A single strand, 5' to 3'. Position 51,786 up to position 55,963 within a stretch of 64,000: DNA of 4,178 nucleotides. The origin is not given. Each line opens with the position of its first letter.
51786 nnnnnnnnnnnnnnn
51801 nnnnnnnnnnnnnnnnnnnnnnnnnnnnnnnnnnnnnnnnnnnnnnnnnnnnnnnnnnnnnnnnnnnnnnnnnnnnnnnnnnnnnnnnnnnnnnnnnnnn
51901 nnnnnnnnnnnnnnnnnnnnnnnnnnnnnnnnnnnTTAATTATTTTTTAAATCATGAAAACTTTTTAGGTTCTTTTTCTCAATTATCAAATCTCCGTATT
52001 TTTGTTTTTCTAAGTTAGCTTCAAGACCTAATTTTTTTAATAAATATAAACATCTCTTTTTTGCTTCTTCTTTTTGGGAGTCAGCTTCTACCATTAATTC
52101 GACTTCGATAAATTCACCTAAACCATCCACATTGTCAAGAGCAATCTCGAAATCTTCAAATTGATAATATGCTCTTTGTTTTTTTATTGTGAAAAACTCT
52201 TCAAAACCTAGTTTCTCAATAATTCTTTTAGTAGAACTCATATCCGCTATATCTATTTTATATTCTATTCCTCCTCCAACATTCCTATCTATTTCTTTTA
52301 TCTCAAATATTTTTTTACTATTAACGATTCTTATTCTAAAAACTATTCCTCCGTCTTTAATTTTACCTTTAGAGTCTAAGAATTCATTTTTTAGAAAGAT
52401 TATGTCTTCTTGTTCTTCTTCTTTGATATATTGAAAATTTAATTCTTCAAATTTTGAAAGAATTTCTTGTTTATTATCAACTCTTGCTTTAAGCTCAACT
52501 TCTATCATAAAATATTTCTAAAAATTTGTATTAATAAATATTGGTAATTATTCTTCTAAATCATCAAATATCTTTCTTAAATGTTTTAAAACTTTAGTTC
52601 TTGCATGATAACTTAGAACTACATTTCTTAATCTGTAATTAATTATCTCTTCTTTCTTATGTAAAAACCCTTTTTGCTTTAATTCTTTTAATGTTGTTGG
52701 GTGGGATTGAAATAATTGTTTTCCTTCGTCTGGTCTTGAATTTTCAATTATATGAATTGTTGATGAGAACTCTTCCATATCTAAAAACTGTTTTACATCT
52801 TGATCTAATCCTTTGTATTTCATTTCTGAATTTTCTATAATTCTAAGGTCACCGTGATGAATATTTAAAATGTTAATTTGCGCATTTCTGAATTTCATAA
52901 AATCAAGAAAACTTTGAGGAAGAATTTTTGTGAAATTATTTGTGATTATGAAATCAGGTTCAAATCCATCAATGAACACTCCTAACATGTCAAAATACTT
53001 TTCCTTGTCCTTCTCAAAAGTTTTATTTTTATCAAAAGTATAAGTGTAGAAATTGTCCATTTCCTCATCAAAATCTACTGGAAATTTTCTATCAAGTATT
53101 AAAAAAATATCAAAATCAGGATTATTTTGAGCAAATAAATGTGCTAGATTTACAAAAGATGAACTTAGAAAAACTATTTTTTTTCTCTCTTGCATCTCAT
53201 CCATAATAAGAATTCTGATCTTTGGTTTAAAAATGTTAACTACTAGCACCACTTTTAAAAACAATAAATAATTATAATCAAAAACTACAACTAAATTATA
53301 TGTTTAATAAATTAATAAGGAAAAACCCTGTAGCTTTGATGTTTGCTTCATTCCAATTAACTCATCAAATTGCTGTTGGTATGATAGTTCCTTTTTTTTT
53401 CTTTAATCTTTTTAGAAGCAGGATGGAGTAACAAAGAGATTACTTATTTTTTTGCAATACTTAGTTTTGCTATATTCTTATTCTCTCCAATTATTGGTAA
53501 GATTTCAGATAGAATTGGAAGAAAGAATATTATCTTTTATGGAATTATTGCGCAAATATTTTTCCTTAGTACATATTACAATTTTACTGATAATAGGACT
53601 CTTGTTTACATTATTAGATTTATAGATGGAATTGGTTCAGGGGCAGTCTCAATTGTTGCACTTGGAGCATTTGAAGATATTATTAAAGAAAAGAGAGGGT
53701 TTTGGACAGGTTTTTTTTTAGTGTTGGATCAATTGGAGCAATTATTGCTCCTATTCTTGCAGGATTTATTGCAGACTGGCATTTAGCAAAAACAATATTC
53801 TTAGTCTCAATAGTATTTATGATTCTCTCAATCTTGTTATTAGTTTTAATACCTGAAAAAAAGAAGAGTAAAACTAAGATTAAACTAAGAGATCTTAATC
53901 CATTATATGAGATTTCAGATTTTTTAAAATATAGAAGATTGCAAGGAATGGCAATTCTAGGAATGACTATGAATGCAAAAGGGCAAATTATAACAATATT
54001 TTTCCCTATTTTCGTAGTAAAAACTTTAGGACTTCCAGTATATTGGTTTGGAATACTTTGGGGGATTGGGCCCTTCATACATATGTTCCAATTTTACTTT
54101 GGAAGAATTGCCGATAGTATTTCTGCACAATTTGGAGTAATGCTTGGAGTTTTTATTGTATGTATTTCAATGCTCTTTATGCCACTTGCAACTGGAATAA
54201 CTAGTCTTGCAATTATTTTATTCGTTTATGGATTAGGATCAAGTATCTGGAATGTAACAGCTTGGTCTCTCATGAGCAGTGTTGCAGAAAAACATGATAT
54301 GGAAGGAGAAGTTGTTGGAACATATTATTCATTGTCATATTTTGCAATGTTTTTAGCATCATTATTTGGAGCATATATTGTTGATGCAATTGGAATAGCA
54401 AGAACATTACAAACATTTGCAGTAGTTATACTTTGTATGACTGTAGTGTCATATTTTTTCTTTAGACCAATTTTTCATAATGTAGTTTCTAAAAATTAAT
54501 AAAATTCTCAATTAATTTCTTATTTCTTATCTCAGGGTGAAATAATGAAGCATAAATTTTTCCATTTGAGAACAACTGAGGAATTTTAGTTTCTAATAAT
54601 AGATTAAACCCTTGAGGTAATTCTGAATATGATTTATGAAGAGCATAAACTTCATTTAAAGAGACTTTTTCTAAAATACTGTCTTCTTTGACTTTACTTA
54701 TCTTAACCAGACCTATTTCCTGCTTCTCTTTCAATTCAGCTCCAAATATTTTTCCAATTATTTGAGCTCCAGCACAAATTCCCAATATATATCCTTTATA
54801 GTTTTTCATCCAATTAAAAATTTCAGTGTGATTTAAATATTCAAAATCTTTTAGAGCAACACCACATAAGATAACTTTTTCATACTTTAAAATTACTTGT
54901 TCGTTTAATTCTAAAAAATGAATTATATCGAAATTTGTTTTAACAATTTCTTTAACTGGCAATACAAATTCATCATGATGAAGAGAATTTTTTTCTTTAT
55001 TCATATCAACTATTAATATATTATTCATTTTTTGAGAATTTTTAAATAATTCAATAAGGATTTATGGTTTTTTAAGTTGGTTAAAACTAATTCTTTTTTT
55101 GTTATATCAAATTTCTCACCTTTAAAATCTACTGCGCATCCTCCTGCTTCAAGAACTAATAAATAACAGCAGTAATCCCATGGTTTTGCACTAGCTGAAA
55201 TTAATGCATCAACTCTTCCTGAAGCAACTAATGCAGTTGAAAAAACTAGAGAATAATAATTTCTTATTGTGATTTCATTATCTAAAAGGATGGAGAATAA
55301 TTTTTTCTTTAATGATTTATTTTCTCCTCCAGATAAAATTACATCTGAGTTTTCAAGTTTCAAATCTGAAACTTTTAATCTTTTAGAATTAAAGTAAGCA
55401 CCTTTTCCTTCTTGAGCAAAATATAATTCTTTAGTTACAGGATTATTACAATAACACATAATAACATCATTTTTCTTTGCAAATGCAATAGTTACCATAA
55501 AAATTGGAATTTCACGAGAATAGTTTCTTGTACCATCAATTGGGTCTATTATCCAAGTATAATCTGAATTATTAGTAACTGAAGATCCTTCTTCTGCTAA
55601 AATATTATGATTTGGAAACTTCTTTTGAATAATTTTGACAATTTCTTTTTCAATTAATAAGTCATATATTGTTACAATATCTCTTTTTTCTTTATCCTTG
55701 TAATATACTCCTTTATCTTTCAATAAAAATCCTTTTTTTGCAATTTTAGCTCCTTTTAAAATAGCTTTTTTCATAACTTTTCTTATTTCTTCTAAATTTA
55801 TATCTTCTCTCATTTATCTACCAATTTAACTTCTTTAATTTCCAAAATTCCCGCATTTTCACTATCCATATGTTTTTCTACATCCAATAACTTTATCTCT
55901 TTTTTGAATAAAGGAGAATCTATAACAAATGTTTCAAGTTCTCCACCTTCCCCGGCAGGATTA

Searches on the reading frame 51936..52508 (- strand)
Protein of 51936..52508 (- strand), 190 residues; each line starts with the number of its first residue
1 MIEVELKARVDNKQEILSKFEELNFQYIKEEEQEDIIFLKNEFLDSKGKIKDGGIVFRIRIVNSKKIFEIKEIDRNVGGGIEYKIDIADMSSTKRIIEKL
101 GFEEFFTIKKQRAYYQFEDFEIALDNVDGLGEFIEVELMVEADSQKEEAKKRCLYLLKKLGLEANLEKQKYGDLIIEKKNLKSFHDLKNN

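Call 95: search_protein_families(library=pfam, proteins=[window:51936-52508:-], max_evalue=0.01)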
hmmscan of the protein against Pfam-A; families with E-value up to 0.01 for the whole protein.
window:51936-52508:- (190 aa): 2 families
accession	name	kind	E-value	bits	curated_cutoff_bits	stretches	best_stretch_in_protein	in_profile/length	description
PF01928.26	CYTH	-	4.9e-22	79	23.2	1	1-165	1-172/179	CYTH domain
PF14528.11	LAGLIDADG_3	-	0.0054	17.4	22.5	0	140-186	26-79/82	LAGLIDADG-like domain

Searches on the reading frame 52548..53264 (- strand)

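Call 95: search_protein_families(library=pfam, proteins=[window:52548-53264:-], max_evalue=0.01)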
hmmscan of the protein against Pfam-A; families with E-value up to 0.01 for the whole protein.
window:52548-53264:- (238 aa): 1 family
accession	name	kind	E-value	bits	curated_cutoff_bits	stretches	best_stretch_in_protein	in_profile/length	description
PF00551.24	Formyl_trans_N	-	0.0019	18.4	26.1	1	80-138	58-110/181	Formyl transferase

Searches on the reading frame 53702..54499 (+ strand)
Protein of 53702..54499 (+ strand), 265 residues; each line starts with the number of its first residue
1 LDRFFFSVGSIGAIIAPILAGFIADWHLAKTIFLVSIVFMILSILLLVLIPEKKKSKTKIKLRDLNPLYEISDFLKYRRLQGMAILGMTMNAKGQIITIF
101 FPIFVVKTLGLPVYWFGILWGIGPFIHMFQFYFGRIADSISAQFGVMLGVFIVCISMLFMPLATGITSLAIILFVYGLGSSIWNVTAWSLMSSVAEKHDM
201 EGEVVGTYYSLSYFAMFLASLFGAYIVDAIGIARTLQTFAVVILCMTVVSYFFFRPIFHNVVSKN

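Call 95: search_protein_families(library=pfam, proteins=[window:53702-54499:+], max_evalue=0.01)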
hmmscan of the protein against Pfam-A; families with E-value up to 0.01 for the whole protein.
window:53702-54499:+ (265 aa): 2 families
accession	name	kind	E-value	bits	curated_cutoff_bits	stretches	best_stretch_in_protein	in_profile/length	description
PF07690.21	MFS_1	-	5.1e-21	75.4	33.4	1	5-219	126-346/347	Major Facilitator Superfamily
PF03092.22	BT1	-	0.00066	18.9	22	1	5-59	129-183/432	BT1 family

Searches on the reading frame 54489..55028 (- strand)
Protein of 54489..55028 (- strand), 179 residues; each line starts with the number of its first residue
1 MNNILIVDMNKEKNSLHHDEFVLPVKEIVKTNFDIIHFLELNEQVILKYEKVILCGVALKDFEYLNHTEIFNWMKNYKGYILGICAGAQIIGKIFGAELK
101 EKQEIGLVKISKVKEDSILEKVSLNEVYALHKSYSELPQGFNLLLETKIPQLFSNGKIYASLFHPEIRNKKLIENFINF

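Call 95: search_protein_families(library=pfam, proteins=[window:54489-55028:-], max_evalue=0.01)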
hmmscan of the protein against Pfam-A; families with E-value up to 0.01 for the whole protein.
window:54489-55028:- (179 aa): 2 families
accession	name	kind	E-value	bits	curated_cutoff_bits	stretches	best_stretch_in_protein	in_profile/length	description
PF00117.34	GATase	-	3.3e-08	33.8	22.8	1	46-170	40-176/190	Glutamine amidotransferase class-I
PF07685.20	GATase_3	-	0.0026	17.9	27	1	36-105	27-108/196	CobB/CobQ-like glutamine amidotransferase domain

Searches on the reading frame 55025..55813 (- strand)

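Call 96: search_protein_families(library=pfam, proteins=[window:55025-55813:-], max_evalue=0.001)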
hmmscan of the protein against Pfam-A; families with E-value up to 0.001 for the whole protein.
window:55025-55813:- (262 aa): 1 family
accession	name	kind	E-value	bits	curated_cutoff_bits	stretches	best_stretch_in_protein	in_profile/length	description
PF00459.30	Inositol_P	-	2e-50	172.3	27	1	7-254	2-263/271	Inositol monophosphatase family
